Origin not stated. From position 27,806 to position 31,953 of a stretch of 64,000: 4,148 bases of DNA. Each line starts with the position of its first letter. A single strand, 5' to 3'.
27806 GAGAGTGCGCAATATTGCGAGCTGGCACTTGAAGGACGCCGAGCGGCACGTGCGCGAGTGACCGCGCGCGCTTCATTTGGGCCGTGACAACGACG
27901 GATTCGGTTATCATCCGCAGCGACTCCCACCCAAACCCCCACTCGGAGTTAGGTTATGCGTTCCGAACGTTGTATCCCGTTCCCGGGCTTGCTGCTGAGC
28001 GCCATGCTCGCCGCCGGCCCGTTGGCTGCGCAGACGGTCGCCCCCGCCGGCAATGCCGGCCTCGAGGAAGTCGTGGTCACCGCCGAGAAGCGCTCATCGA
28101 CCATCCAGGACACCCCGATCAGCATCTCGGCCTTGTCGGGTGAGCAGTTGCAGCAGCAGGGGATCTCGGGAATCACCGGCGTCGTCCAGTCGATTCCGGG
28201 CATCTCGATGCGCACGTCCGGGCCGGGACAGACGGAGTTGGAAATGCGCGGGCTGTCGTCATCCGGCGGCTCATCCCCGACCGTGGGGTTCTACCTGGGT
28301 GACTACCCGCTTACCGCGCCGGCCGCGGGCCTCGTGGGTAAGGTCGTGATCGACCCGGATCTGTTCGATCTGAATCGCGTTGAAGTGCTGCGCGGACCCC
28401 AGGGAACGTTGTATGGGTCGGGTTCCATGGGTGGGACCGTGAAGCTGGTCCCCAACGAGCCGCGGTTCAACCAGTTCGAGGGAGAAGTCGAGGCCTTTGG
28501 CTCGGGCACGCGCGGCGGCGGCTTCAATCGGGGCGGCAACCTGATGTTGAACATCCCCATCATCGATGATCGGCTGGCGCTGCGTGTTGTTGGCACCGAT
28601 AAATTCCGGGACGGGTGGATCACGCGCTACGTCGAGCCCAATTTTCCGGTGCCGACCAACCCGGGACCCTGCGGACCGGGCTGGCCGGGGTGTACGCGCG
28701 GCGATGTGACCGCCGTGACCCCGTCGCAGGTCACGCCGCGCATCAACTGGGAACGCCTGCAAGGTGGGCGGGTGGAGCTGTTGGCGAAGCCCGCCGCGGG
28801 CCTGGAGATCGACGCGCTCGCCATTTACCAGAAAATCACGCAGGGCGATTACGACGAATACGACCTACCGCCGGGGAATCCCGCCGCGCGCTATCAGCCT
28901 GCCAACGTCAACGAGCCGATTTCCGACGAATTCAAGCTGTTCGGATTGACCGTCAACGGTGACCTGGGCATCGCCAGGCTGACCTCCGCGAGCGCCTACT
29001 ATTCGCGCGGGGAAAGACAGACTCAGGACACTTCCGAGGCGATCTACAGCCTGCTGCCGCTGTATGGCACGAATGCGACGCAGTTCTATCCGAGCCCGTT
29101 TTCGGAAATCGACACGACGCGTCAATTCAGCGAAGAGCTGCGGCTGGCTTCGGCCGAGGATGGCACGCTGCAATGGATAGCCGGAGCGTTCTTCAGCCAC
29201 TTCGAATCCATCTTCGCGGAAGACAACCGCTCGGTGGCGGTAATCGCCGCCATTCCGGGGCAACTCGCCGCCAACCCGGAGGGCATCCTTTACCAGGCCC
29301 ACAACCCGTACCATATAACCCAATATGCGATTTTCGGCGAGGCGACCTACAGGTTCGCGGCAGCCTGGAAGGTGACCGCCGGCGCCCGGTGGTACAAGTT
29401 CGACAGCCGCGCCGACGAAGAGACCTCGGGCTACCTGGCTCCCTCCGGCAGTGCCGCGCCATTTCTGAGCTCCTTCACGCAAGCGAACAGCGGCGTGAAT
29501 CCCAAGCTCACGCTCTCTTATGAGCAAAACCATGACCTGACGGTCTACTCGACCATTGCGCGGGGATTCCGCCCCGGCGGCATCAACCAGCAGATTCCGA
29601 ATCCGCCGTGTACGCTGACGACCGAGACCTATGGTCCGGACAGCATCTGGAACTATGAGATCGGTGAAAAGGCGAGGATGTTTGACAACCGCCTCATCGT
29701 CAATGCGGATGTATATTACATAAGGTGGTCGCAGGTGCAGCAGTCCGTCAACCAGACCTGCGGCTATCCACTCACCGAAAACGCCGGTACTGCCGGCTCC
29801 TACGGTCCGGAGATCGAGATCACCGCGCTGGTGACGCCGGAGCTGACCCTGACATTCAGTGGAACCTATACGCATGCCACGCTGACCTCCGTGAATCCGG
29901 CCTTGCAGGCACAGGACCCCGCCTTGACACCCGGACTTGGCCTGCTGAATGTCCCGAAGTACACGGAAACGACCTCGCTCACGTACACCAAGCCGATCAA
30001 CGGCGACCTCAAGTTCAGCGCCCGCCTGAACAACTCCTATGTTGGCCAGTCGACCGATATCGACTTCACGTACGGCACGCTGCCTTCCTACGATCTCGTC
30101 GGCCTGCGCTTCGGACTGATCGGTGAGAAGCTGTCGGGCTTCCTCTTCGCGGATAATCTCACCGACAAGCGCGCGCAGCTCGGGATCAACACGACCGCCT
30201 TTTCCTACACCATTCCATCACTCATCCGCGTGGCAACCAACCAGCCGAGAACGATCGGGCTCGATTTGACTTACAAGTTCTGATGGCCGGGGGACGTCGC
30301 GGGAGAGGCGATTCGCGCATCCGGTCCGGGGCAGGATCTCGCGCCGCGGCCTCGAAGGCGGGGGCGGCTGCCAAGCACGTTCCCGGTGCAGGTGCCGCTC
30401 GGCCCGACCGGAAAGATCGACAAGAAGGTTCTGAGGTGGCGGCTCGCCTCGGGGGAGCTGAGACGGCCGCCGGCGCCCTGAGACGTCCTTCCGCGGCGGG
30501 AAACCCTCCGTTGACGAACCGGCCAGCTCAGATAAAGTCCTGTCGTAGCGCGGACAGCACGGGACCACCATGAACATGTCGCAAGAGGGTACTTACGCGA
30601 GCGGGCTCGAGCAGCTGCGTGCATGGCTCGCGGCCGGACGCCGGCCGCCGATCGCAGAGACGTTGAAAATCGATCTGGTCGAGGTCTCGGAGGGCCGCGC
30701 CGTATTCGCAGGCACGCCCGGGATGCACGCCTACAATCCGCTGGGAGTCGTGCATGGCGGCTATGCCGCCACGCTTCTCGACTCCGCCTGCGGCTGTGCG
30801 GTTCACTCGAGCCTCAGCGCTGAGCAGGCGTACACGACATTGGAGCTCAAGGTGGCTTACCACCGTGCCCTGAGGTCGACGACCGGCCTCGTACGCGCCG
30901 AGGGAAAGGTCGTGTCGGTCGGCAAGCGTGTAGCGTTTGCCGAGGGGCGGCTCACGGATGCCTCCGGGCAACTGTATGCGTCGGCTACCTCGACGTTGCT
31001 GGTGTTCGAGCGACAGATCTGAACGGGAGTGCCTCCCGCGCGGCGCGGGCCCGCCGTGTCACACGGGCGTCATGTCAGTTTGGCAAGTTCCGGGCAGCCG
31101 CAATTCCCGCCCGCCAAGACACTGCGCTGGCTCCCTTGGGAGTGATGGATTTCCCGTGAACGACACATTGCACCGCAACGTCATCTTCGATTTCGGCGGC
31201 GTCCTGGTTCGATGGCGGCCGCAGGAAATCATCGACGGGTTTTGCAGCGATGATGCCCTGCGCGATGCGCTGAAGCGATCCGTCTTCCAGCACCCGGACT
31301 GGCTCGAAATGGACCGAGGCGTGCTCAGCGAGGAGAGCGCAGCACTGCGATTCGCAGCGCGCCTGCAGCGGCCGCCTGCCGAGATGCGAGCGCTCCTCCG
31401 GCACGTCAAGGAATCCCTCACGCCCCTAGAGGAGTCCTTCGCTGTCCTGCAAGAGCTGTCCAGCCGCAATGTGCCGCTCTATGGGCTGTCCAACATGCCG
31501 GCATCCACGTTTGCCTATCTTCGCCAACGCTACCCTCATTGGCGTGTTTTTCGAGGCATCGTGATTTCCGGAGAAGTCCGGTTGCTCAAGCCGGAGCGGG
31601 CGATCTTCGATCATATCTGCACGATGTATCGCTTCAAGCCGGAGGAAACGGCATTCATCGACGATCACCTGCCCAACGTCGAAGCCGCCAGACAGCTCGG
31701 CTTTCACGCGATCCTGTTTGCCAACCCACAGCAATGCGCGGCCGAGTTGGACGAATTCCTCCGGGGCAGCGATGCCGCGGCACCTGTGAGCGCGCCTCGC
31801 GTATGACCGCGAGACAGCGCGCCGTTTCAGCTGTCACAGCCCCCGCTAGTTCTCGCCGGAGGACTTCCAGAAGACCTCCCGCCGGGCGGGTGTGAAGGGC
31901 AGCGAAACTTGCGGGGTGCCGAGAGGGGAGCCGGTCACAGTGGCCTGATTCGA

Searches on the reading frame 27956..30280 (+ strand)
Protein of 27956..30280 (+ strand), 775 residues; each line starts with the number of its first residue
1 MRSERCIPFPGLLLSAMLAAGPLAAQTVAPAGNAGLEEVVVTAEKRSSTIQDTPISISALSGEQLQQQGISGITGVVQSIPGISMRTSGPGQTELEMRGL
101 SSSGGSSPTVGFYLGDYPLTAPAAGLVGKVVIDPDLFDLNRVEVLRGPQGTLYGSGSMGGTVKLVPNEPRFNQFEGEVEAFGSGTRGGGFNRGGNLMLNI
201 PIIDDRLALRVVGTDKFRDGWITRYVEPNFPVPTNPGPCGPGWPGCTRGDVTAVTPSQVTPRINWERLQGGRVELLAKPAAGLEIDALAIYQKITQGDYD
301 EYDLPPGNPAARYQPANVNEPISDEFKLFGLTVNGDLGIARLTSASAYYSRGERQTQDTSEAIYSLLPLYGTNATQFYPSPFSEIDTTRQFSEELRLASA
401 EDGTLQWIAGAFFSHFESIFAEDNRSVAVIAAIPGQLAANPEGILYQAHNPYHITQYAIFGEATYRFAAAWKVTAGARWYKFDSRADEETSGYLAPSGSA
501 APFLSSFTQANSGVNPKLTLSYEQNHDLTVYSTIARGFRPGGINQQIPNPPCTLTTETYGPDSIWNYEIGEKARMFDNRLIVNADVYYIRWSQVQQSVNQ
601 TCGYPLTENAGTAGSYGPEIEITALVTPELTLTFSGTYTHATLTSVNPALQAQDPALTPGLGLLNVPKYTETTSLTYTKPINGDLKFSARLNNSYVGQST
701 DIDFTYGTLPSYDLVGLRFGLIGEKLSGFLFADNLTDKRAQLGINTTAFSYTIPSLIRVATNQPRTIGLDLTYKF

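Call 10: search_protein_families(library=pfam, proteins=[window:27956-30280:+], max_evalue=0.001)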
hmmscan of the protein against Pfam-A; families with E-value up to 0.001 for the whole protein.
window:27956-30280:+ (775 aa): 2 families
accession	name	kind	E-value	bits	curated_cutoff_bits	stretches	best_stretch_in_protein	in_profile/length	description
PF00593.30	TonB_dep_Rec_b-barrel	-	2e-29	104.2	27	1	311-734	44-435/436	TonB dependent receptor-like, beta-barrel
PF07715.20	Plug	-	1.4e-17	64.6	23.9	1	50-161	2-107/107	TonB-dependent Receptor Plug Domain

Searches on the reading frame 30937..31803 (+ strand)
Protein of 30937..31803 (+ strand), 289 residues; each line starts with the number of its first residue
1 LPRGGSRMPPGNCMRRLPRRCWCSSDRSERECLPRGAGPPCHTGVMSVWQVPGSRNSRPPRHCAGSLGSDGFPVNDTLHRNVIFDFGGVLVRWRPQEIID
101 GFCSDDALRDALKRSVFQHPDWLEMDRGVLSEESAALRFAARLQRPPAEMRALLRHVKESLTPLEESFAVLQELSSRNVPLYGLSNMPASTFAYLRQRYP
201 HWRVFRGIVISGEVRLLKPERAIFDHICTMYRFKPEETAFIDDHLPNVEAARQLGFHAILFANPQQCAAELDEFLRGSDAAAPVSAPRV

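Call 10: search_protein_families(library=pfam, proteins=[window:30937-31803:+], max_evalue=0.001)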
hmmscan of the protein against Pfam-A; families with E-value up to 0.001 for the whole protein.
window:30937-31803:+ (289 aa): 2 families
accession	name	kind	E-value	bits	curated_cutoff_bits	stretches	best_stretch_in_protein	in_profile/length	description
PF00702.32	Hydrolase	-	4.9e-11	43.8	26.4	1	81-255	3-191/191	haloacid dehalogenase-like hydrolase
PF13419.12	HAD_2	-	4.6e-07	30.6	23.8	1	156-260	73-177/178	Haloacid dehalogenase-like hydrolase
